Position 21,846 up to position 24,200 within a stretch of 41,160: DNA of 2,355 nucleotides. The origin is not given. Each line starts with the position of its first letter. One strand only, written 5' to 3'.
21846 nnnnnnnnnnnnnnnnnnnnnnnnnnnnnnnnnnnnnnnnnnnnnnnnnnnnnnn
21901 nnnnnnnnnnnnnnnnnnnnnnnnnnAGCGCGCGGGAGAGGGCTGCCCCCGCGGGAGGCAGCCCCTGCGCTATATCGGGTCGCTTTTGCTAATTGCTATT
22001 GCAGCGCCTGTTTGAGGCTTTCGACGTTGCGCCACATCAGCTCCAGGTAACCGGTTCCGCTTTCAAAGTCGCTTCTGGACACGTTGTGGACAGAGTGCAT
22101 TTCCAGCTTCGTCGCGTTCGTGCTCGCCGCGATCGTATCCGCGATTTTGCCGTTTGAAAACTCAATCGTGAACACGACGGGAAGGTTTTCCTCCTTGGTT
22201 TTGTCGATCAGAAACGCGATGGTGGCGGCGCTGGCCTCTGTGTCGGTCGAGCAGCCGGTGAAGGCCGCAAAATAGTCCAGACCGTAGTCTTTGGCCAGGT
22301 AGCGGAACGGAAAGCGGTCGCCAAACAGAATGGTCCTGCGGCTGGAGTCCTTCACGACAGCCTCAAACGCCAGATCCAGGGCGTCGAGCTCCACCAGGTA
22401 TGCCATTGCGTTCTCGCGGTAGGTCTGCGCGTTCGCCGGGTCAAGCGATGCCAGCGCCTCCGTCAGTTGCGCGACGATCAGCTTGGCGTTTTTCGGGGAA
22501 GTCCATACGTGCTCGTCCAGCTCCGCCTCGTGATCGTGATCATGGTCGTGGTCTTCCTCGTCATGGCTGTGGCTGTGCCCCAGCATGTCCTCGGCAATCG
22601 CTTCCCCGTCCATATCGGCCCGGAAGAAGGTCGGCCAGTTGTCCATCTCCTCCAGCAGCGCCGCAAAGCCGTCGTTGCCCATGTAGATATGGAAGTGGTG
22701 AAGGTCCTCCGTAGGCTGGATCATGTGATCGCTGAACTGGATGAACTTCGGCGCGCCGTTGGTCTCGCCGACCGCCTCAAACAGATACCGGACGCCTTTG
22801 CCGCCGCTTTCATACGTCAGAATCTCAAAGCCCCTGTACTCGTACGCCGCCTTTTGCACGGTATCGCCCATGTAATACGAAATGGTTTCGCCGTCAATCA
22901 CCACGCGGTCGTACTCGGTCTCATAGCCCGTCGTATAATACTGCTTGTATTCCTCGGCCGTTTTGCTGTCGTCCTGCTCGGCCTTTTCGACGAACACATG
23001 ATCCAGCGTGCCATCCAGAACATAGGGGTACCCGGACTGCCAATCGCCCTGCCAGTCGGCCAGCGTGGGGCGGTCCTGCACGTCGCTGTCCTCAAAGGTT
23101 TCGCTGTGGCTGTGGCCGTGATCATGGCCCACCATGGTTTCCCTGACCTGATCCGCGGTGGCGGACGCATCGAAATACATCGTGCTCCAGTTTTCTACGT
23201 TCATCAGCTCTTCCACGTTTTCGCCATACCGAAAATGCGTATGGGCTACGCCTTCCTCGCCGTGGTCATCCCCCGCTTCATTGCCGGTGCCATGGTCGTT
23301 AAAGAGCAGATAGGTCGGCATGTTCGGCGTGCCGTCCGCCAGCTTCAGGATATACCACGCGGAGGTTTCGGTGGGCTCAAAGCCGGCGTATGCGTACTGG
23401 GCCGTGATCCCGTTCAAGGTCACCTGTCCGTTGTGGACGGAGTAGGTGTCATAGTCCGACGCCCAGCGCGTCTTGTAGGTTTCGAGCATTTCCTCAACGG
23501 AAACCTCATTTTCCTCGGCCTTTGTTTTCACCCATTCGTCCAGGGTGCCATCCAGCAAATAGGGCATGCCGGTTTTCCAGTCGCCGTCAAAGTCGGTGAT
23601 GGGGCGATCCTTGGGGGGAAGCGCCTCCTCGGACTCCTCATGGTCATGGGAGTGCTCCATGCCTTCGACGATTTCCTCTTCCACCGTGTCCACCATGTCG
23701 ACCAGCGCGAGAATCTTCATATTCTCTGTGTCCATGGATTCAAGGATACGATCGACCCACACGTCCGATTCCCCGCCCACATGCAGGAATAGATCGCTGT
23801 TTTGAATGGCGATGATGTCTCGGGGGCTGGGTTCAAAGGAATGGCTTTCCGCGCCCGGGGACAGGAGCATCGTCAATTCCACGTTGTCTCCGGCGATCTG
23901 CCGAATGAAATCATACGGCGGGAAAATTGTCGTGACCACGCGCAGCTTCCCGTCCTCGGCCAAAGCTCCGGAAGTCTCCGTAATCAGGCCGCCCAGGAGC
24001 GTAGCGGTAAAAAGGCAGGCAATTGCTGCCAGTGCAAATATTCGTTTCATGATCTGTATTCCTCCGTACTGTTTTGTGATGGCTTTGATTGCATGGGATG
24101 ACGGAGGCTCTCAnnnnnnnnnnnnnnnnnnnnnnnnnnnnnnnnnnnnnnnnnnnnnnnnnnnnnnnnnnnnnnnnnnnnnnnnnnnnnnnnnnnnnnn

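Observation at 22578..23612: ZnuA-type zinc-binding protein with two tandem ZinT/YodA-like domains nested inside its His-rich loop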

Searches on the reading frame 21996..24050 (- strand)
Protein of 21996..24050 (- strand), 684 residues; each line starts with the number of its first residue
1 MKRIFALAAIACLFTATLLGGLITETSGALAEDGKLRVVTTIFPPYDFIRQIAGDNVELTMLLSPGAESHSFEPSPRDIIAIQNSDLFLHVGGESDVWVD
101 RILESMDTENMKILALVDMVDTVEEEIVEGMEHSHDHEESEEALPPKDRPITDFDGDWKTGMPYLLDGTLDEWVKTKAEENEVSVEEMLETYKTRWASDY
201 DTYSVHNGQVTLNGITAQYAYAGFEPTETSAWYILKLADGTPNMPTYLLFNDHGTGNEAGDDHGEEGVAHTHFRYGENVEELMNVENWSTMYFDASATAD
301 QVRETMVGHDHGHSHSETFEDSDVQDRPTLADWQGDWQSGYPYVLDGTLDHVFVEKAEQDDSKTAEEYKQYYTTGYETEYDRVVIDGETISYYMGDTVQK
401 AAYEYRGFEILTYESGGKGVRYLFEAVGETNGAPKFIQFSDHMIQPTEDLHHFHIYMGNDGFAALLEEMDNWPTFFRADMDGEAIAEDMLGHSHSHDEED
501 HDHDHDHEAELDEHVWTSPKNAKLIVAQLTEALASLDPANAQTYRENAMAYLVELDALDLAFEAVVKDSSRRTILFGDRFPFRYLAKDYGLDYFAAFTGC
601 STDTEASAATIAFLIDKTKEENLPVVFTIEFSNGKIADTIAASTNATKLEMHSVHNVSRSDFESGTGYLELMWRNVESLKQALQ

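Call 3: search_protein_families(library=pfam, proteins=[window:21996-24050:-], max_evalue=0.01)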
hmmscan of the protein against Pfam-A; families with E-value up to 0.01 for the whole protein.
window:21996-24050:- (684 aa): 2 families
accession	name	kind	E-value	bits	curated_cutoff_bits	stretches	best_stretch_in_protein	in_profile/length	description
PF09223.17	ZinT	-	4.2e-89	297.6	27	2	316-492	7-181/181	ZinT (YodA) periplasmic lipocalin-like zinc-recruitment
PF01297.22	ZnuA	-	6.6e-74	249.1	29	2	494-682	86-263/263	Zinc-uptake complex component A periplasmic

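Call 4: search_protein_families(library=ncbifam, proteins=[window:21996-24050:-], max_evalue=0.01)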
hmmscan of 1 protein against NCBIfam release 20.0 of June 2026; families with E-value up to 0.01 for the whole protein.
window:21996-24050:- (684 aa): 9 families
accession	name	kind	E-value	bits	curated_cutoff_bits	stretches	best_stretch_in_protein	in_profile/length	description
NF033605.1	Zn_bnd_ABC_AdcA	exception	4.6e-108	362.4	700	4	317-492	344-517/517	zinc ABC transporter substrate-binding lipoprotein AdcA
NF007639.2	PRK10306.1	equivalog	1.3e-78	263.3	300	2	317-492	41-214/214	metal-binding protein ZinT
NF040870.1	AztC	equivalog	2e-43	148.8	350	2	497-683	89-277/277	zinc ABC transporter substrate-binding protein AztC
NF053842.1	MnTportMntCDein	equivalog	1.1e-33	116.6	400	2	495-647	94-247/281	manganese ABC transporter substrate-binding protein MntC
TIGR03772.1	anch_rpt_subst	equivalog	6.5e-27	94.3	350.45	2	509-683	314-485/486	anchored repeat ABC transporter, substrate-binding protein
NF007091.2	PRK09545.1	equivalog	7.6e-22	77.9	268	2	484-645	121-281/318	zinc ABC transporter substrate-binding protein ZnuA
NF053703.1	Mn_SBP_EfaA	exception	4.1e-19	68.9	485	2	505-683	132-309/310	Mn/Fe ABC transporter substrate-binding lipoprotein EfaA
NF040928.1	ABC_lipo_SloC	subfamily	8.7e-19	67.7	525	2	506-683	126-302/304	metal ABC transporter substrate-binding lipoprotein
NF047355.1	ABC_bind_Mn_Staph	exception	3.3e-18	66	500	2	1-136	1-135/309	manganese ABC transporter substrate-binding lipoprotein MntC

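Call 6: find_homologous_proteins(query=window:21996-24050:-, max_evalue=1e-10)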
Query window:21996-24050:- (684 aa): 813 proteins with E <= 1e-10 among 8000 candidates; the best 120 are listed.
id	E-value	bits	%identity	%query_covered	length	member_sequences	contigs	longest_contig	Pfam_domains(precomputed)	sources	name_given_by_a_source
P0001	0.0e+0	1567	100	100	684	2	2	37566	PF01297.23,PF09223.18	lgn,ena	-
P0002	2.8e-241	821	54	100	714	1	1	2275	PF01297.23,PF09223.18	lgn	-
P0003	3.1e-240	817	56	100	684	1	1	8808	PF01297.23,PF09223.18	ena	-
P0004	4.8e-239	813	55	100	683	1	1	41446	PF01297.23,PF09223.18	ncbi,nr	ncbi:hypothetical protein FACS1894184_09080 [Clostridia bacterium]|nr:hypothetical protein FACS18941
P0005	1.8e-237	808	56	95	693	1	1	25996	PF01297.23,PF09223.18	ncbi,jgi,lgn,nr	ncbi:MAG: zinc ABC transporter substrate-binding protein [Oscillospiraceae bacterium]|jgi:zinc trans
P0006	1.6e-234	798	56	95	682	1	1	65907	PF01297.23,PF09223.18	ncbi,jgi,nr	ncbi:MAG: zinc ABC transporter substrate-binding protein [Oscillospiraceae bacterium]|jgi:zinc trans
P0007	1.7e-233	795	54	99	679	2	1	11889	PF01297.23,PF09223.18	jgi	jgi:zinc transport system substrate-binding protein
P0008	7.5e-228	776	55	95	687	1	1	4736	PF01297.23,PF09223.18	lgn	-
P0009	1.0e-213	730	51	100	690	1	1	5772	PF01297.23,PF09223.18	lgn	-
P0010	2.9e-207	708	50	100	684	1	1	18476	PF01297.23,PF09223.18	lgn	-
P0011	5.1e-189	648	61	55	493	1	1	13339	PF01297.23,PF09223.18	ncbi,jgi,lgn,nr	ncbi:MAG: zinc ABC transporter substrate-binding protein [Synergistaceae bacterium]|jgi:zinc transpo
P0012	1.7e-188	646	59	55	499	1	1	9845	PF01297.23,PF09223.18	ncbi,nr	ncbi:MAG: ZinT/AdcA family metal-binding protein [Clostridiales bacterium]|nr:ZinT/AdcA family metal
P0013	1.0e-184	634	58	55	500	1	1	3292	PF01297.23,PF09223.18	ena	-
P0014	2.3e-184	633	59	55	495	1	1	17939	PF01297.23,PF09223.18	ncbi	-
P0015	1.1e-181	624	56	56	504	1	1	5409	PF01297.23,PF09223.18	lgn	-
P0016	1.4e-181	623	54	56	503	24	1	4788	PF01297.23,PF09223.18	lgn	-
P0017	4.1e-181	622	60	54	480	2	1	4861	PF01297.23,PF09223.18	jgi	jgi:zinc transport system substrate-binding protein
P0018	2.3e-180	619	59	54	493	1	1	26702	PF01297.23,PF09223.18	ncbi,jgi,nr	ncbi:MAG: zinc ABC transporter substrate-binding protein [Synergistaceae bacterium]|jgi:zinc transpo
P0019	2.0e-179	616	60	54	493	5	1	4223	PF01297.23,PF09223.18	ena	-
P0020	7.3e-179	614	58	54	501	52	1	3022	PF01297.23,PF09223.18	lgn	-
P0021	2.9e-178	613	55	55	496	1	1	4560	PF01297.23,PF09223.18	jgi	jgi:zinc transport system substrate-binding protein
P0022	7.9e-178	611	58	54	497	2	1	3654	PF01297.23,PF09223.18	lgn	-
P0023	1.2e-177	610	56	56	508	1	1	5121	PF01297.23,PF09223.18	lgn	-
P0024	3.9e-177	609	56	57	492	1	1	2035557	PF01297.23,PF09223.18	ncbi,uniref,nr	ncbi:metal ABC transporter solute-binding protein, Zn/Mn family [[Clostridium] colinum]|uniref:metal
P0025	1.5e-173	597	58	56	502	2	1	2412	PF01297.23,PF09223.18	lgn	-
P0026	3.5e-171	589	40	95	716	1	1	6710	PF01297.23,PF09223.18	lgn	-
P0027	4.9e-171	589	39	95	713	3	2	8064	PF01297.23,PF09223.18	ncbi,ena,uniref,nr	ncbi:ZinT/AdcA family metal-binding protein [uncultured Ruminococcus sp.]|uniref:metal ABC transport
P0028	2.3e-170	586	39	95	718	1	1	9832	PF01297.23,PF09223.18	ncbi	-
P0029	3.9e-170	586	54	54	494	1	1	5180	PF01297.23,PF09223.18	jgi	jgi:zinc transport system substrate-binding protein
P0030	2.3e-169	583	54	55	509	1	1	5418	PF01297.23,PF09223.18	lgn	-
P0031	2.5e-168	580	56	56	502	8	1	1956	PF01297.23,PF09223.18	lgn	-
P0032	3.7e-167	576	39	100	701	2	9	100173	PF01297.23,PF09223.18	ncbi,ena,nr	ncbi:MAG: ZinT/AdcA family metal-binding protein [Clostridia bacterium]|nr:ZinT/AdcA family metal-bi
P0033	7.5e-167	575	55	55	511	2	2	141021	PF01297.23,PF09223.18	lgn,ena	-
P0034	7.7e-167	575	57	55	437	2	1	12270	PF01297.23,PF09223.18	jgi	jgi:zinc transport system substrate-binding protein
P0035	1.0e-166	574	51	55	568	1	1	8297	PF01297.23,PF09223.18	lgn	-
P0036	1.2e-165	571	55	56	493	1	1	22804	PF01297.23,PF09223.18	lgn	-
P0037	4.3e-165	569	45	59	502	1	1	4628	PF01297.23,PF09223.18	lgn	-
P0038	7.2e-165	568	51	53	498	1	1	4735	PF01297.23,PF09223.18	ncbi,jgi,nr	ncbi:MAG: zinc ABC transporter substrate-binding protein [Treponema sp.]|jgi:zinc transport system s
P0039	2.2e-164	567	55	56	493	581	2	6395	PF01297.23,PF09223.18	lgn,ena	-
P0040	2.3e-164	567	55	56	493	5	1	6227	PF01297.23,PF09223.18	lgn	-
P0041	2.6e-164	566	37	69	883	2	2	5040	PF01297.23,PF09223.18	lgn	-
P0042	4.3e-163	562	37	82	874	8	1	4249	PF01297.23,PF09223.18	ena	-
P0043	5.1e-163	562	51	55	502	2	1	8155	PF01297.23,PF09223.18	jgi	jgi:zinc transport system substrate-binding protein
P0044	7.8e-163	562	55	54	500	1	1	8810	PF01297.23,PF09223.18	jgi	jgi:zinc transport system substrate-binding protein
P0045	7.7e-162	558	52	55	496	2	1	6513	PF01297.23,PF09223.18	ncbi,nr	ncbi:MAG: zinc ABC transporter substrate-binding protein [Treponema sp.]|nr:zinc ABC transporter sub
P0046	2.6e-161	556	51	59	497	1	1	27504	PF01297.23,PF09223.18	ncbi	ncbi:MAG: metal ABC transporter solute-binding protein, Zn/Mn family [Lactovum sp.]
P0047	1.6e-160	554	42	100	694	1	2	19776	PF01297.23,PF09223.18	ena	-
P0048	1.1e-159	551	42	100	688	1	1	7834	PF01297.23,PF09223.18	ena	-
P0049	1.2e-159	551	42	100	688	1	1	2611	PF01297.23,PF09223.18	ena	-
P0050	1.2e-159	551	42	100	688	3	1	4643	PF01297.23,PF09223.18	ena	-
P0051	1.3e-159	551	45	57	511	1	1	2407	PF01297.23,PF09223.18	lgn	-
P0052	2.1e-159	550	46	56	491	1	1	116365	PF01297.23,PF09223.18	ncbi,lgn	-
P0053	5.7e-159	549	48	54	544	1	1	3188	PF01297.23,PF09223.18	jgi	jgi:zinc transport system substrate-binding protein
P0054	6.4e-159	549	51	55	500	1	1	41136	PF01297.23,PF09223.18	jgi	jgi:zinc transport system substrate-binding protein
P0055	8.1e-159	548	48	56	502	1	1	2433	PF01297.23,PF09223.18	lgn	-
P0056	1.4e-158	548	42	100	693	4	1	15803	PF01297.23,PF09223.18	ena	-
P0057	2.6e-158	547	47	56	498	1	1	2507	PF01297.23,PF09223.18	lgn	-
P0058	3.4e-158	546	41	100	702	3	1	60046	PF01297.23,PF09223.18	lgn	-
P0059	4.6e-158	546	54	54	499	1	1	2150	PF01297.23,PF09223.18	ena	-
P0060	6.1e-158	545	51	55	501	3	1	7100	PF01297.23,PF09223.18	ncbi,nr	ncbi:MAG: zinc ABC transporter substrate-binding protein [Treponema sp.]|nr:zinc ABC transporter sub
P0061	7.9e-158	545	38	100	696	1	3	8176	PF01297.23,PF09223.18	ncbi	-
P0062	8.3e-158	545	51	54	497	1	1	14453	PF01297.23,PF09223.18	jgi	jgi:zinc transport system substrate-binding protein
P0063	8.6e-158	545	48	53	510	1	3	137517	PF01297.23,PF09223.18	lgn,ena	-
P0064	1.3e-157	544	52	53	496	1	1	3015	PF01297.23,PF09223.18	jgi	jgi:zinc transport system substrate-binding protein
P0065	5.7e-157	542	50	55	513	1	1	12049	PF01297.23,PF09223.18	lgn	-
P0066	6.0e-156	539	53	55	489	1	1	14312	PF01297.23,PF09223.18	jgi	jgi:zinc transport system substrate-binding protein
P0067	1.1e-155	538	51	55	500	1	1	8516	PF01297.23,PF09223.18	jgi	jgi:zinc transport system substrate-binding protein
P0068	2.2e-155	537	46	56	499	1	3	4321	PF01297.23,PF09223.18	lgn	-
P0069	5.2e-155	536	51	55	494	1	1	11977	PF01297.23,PF09223.18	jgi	jgi:zinc transport system substrate-binding protein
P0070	5.2e-155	536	48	56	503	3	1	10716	PF01297.23,PF09223.18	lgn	-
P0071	7.8e-155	535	51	55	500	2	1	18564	PF01297.23,PF09223.18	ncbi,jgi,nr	ncbi:MAG: zinc ABC transporter substrate-binding protein [Treponema sp.]|jgi:zinc transport system s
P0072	1.1e-154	535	49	55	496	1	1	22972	PF01297.23,PF09223.18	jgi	jgi:zinc transport system substrate-binding protein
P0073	2.6e-154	533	51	55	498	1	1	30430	PF01297.23,PF09223.18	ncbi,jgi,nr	ncbi:MAG: zinc ABC transporter substrate-binding protein [Treponema sp.]|jgi:zinc transport system s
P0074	8.0e-154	532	50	55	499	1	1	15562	PF01297.23,PF09223.18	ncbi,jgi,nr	ncbi:MAG: zinc ABC transporter substrate-binding protein [Spirochaetaceae bacterium]|jgi:zinc transp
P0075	8.2e-154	532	52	54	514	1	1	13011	PF01297.23,PF09223.18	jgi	jgi:zinc transport system substrate-binding protein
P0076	1.2e-153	531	51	53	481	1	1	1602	PF01297.23,PF09223.18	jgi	jgi:zinc transport system substrate-binding protein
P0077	2.6e-153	530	50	55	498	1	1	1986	PF01297.23,PF09223.18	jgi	jgi:zinc transport system substrate-binding protein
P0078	3.5e-153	530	50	55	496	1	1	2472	PF01297.23,PF09223.18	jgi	jgi:zinc transport system substrate-binding protein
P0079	5.1e-153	529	51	53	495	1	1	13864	PF01297.23,PF09223.18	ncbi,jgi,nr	ncbi:MAG: zinc ABC transporter substrate-binding protein [Spirochaetaceae bacterium]|jgi:zinc transp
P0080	5.5e-153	529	49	55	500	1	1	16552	PF01297.23,PF09223.18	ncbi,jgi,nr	ncbi:MAG: zinc ABC transporter substrate-binding protein [Spirochaetaceae bacterium]|jgi:zinc transp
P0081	6.8e-153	529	49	55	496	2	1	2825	PF01297.23,PF09223.18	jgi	jgi:zinc transport system substrate-binding protein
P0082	7.0e-153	529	50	55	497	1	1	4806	PF01297.23,PF09223.18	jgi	jgi:zinc transport system substrate-binding protein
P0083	1.7e-152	527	50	55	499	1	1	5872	PF01297.23,PF09223.18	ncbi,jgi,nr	ncbi:MAG: zinc ABC transporter substrate-binding protein [Treponema sp.]|jgi:zinc transport system s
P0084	1.7e-152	527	50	55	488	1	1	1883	PF01297.23,PF09223.18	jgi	jgi:zinc transport system substrate-binding protein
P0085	2.1e-152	527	49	55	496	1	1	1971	PF01297.23,PF09223.18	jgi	jgi:zinc transport system substrate-binding protein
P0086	2.5e-152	527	51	54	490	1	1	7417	PF01297.23,PF09223.18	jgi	jgi:zinc transport system substrate-binding protein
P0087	3.0e-152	527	50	55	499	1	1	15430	PF01297.23,PF09223.18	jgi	jgi:zinc transport system substrate-binding protein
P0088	3.5e-152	526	51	55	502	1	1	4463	PF01297.23,PF09223.18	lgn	-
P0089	3.9e-152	526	56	53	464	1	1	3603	PF01297.23,PF09223.18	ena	-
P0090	8.8e-152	525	49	55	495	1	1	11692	PF01297.23,PF09223.18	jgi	jgi:zinc transport system substrate-binding protein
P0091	1.2e-151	525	44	56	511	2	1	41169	PF01297.23,PF09223.18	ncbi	-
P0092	1.6e-151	524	49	46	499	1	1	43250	PF01297.23,PF09223.18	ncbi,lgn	-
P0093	2.2e-151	524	50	55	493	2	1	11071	PF01297.23,PF09223.18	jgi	jgi:zinc transport system substrate-binding protein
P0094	2.2e-151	524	50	54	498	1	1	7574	PF01297.23,PF09223.18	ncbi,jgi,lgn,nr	ncbi:MAG: zinc ABC transporter substrate-binding protein [Treponema sp.]|jgi:zinc transport system s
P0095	2.6e-151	523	49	55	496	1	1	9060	PF01297.23,PF09223.18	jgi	jgi:zinc transport system substrate-binding protein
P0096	3.5e-151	523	50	54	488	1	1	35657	PF01297.23,PF09223.18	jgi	jgi:zinc transport system substrate-binding protein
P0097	4.6e-151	523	50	55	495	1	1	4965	PF01297.23,PF09223.18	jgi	jgi:zinc transport system substrate-binding protein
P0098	8.2e-151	522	51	55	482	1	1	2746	PF01297.23,PF09223.18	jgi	jgi:zinc transport system substrate-binding protein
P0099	1.0e-150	521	51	55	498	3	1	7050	PF01297.23,PF09223.18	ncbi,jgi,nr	ncbi:MAG: zinc ABC transporter substrate-binding protein [Treponema sp.]|jgi:zinc transport system s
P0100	1.3e-150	521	49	55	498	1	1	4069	PF01297.23,PF09223.18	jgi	jgi:zinc transport system substrate-binding protein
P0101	1.6e-150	521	49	54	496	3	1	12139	PF01297.23,PF09223.18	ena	-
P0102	1.7e-150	521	47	55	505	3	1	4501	PF01297.23,PF09223.18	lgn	-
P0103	1.9e-150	521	47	54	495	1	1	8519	PF01297.23,PF09223.18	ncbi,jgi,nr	ncbi:MAG: zinc ABC transporter substrate-binding protein [Spirochaetaceae bacterium]|jgi:zinc transp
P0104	2.4e-150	520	50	55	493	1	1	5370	PF01297.23,PF09223.18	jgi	jgi:zinc transport system substrate-binding protein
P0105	3.0e-150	520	48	55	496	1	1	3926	PF01297.23,PF09223.18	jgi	jgi:zinc transport system substrate-binding protein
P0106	3.1e-150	520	51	54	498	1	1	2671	PF01297.23,PF09223.18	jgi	jgi:zinc transport system substrate-binding protein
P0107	8.7e-150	518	49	54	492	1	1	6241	PF01297.23,PF09223.18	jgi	jgi:zinc transport system substrate-binding protein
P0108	1.1e-149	518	42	57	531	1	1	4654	PF01297.23,PF09223.18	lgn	-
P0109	1.3e-149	518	43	53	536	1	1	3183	PF01297.23,PF09223.18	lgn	-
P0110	1.8e-149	517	49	55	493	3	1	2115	PF01297.23,PF09223.18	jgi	jgi:zinc transport system substrate-binding protein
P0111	2.0e-149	517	51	55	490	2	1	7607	PF01297.23,PF09223.18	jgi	jgi:zinc transport system substrate-binding protein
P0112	4.0e-149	516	43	55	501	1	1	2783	PF01297.23,PF09223.18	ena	-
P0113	4.5e-149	516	51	55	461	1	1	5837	PF01297.23,PF09223.18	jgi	jgi:zinc transport system substrate-binding protein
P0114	6.8e-149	515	49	53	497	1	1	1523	PF01297.23,PF09223.18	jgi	jgi:zinc transport system substrate-binding protein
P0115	8.1e-149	515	50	55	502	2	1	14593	PF01297.23,PF09223.18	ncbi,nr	ncbi:MAG: zinc ABC transporter substrate-binding protein [Treponema sp.]|nr:zinc ABC transporter sub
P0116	1.2e-148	515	50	55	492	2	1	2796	PF01297.23,PF09223.18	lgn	-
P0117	1.9e-148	514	49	55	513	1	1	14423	PF01297.23,PF09223.18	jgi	jgi:zinc transport system substrate-binding protein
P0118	2.3e-148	514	48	55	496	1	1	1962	PF01297.23,PF09223.18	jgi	jgi:zinc transport system substrate-binding protein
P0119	2.8e-148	513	49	56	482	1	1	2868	PF01297.23,PF09223.18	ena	-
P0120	3.5e-148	513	50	54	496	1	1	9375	PF01297.23,PF09223.18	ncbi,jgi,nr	ncbi:MAG: zinc ABC transporter substrate-binding protein [Treponema sp.]|jgi:zinc transport system s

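Call 12: search_solved_structures(query=window:21996-24050:-, max_evalue=0.00001)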
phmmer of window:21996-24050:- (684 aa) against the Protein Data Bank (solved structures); distinct sequences matched with E-value up to 0.00001: 58.
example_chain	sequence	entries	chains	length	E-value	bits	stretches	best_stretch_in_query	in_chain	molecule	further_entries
7jj9_A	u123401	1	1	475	4.7e-87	296.2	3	317-492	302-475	Zinc-binding lipoprotein AdcA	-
4arh_A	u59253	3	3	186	7.6e-50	173.2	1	317-492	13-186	METAL-BINDING PROTEIN YODA | Metal-binding protein ZinT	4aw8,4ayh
1oee_A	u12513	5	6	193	1.7e-49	172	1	317-492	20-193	HYPOTHETICAL PROTEIN YODA | METAL-BINDING PROTEIN ZINT | Metal-binding lipocalin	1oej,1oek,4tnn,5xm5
1txl_A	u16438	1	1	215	2.5e-49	171.5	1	317-492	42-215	Metal-binding protein yodA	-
1s7d_A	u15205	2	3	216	2.5e-49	171.5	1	317-492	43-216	Metal-binding Protein yodA | Metal-binding protein ZinT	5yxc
6lm2_A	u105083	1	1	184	4.9e-49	170.5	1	317-490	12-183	Metal-binding protein ZinT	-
5aq6_A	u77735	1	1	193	6.1e-49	170.2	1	317-492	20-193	METAL-BINDING PROTEIN ZINT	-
7jja_A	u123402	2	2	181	9.5e-46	159.6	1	318-492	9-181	Zinc-binding lipoprotein AdcA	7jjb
2o1e_A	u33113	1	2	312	1.4e-45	159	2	489-683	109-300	YcdH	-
7jj8_B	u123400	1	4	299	1.3e-42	149.3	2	495-682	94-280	Zinc-binding lipoprotein AdcA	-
6q1c_A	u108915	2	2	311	1.1e-27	100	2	512-647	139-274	Periplasmic chelated iron-binding protein YfeA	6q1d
5uxs_A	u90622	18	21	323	1.1e-27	99.9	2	512-647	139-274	Periplasmic chelated iron-binding protein YfeA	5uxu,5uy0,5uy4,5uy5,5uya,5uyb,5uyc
5kzj_A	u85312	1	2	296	2.7e-27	98.6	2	512-646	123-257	Periplasmic solute binding protein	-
5w56_A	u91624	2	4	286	6.5e-27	97.4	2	507-646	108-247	Periplasmic solute binding protein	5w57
4irm_A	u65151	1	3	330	3.1e-24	88.6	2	512-646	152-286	Mn transporter; MntC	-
3ujp_A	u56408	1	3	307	6e-24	87.6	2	512-646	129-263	Mn transporter subunit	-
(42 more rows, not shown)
